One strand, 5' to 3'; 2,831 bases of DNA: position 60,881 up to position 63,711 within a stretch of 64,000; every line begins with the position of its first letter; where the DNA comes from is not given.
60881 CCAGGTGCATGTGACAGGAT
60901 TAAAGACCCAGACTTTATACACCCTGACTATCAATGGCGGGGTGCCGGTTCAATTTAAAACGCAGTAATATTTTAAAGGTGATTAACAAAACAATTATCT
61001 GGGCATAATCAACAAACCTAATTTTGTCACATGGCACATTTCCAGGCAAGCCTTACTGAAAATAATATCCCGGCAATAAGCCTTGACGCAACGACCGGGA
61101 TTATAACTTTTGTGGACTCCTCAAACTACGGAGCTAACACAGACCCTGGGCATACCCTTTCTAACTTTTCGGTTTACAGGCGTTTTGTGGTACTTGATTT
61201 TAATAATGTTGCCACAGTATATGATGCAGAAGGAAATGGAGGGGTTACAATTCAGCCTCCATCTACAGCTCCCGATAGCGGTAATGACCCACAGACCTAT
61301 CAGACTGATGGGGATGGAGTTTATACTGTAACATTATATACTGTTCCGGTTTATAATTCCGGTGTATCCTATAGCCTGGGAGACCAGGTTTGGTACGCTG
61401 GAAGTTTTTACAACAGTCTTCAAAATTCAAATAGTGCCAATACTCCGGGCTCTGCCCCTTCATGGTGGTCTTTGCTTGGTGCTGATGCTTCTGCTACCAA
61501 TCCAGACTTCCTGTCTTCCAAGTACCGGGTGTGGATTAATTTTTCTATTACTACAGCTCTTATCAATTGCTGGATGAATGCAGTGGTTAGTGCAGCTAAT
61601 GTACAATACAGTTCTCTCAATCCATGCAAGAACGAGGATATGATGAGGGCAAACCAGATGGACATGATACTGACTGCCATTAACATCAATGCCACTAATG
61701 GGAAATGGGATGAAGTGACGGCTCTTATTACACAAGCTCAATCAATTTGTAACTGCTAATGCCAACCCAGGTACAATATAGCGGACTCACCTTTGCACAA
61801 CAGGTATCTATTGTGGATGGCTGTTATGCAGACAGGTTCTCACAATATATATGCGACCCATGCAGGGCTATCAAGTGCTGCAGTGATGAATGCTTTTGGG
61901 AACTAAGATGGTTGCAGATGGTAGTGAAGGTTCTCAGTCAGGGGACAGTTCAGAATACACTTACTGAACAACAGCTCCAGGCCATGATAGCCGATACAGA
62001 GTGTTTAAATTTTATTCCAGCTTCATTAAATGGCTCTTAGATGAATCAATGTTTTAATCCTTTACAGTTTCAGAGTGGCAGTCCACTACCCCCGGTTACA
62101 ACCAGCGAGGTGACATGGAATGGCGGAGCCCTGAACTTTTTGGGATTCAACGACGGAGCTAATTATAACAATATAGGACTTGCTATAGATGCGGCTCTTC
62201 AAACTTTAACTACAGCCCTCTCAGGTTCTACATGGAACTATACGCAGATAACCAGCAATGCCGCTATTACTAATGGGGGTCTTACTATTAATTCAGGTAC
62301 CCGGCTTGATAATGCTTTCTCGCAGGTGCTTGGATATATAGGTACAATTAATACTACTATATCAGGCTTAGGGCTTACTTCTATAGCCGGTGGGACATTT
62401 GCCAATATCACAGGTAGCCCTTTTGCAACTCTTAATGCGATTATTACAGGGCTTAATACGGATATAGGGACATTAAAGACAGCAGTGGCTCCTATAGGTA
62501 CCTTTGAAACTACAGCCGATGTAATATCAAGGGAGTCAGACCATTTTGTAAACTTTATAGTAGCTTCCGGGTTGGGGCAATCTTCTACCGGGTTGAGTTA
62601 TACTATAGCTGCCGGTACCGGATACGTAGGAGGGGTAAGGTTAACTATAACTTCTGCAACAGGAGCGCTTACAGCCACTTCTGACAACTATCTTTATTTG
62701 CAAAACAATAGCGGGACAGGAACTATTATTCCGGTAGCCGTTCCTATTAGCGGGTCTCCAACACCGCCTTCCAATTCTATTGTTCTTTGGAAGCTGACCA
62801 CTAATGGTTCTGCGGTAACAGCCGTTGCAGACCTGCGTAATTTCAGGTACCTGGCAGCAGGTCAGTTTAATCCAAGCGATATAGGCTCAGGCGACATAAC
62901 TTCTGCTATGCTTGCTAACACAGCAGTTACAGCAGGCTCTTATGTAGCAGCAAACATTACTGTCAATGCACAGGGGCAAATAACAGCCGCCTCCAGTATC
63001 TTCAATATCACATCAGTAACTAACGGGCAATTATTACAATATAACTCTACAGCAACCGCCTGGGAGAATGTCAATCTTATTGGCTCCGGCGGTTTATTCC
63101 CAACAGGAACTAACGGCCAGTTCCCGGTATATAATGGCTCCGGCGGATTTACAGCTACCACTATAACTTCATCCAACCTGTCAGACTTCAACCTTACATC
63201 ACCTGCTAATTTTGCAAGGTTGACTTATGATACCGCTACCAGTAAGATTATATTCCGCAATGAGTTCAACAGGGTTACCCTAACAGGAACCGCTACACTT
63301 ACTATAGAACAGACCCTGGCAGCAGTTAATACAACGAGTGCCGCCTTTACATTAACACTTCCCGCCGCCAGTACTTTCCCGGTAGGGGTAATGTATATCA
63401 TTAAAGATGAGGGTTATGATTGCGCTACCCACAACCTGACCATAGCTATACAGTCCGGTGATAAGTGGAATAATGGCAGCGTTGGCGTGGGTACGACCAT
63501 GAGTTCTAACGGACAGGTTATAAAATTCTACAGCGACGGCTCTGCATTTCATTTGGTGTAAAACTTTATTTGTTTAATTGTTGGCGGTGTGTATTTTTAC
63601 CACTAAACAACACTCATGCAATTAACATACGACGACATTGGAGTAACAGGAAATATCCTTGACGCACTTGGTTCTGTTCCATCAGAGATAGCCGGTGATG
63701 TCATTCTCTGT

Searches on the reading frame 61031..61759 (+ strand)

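Call 28: search_protein_families(library=pfam, proteins=[window:61031-61759:+], max_evalue=0.01)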
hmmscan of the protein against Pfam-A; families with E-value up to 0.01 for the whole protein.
window:61031-61759:+ (242 aa): 1 family
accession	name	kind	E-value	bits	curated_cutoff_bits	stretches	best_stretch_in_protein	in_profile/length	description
PF02839.19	CBM_5_12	-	0.00043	20.7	26.2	1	108-146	2-43/44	Carbohydrate-binding module family 5/12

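Call 72: search_protein_families(library=phrogs, proteins=[window:61031-61759:+], max_evalue=0.001)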
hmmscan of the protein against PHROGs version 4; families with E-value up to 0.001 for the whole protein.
window:61031-61759:+ (242 aa): 1 family
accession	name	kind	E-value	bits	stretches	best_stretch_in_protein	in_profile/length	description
phrog_6278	-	unknown function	3.1e-05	24.3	1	103-153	26-78/306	-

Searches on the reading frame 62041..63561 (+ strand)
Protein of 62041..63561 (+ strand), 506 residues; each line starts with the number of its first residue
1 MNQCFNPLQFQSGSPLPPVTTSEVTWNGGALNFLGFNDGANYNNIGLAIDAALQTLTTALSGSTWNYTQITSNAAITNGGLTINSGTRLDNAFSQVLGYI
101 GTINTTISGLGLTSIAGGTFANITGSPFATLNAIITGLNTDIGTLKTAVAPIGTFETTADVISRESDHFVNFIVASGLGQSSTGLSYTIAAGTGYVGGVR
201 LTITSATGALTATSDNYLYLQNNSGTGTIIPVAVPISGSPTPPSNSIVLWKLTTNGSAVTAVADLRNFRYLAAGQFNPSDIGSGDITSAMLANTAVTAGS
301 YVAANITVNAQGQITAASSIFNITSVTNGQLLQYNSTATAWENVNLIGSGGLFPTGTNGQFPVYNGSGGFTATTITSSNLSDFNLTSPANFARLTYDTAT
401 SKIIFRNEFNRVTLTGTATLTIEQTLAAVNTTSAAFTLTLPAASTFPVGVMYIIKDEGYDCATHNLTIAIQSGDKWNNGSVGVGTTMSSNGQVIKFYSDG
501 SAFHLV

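Call 12: search_protein_families(library=phrogs, proteins=[window:62041-63561:+], max_evalue=0.001)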
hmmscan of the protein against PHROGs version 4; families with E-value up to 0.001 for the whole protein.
window:62041-63561:+ (506 aa): 0 families

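Call 28: search_protein_families(library=pfam, proteins=[window:62041-63561:+], max_evalue=0.01)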
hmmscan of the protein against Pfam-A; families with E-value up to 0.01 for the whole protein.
window:62041-63561:+ (506 aa): 1 family
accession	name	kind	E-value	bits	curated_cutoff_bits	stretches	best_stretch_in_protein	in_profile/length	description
PF18678.6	AOC_like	-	0.0068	16.6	25.9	0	280-349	36-105/123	Allene oxide cyclase barrel like domain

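Call 77: find_encoding_contigs(protein=window:62041-63561:+, flank=10000, max_places=3)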
Protein window:62041-63561:+ (506 aa): 3 contigs read that carry it; 1 place shown.
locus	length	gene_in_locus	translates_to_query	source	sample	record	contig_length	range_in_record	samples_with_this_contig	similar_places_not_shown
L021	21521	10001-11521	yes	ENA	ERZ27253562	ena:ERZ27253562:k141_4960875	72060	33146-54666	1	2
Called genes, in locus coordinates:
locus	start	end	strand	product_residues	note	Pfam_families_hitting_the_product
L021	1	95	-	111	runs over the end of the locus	-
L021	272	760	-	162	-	-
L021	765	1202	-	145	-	-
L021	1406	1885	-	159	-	-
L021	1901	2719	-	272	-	-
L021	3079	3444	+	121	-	-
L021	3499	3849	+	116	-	PF01381:HTH_3 (weak)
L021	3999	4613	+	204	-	-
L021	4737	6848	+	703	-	PF16510:P22_portal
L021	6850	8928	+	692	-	-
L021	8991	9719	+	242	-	-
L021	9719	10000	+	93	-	-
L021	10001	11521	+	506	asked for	-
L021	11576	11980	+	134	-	-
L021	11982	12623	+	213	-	-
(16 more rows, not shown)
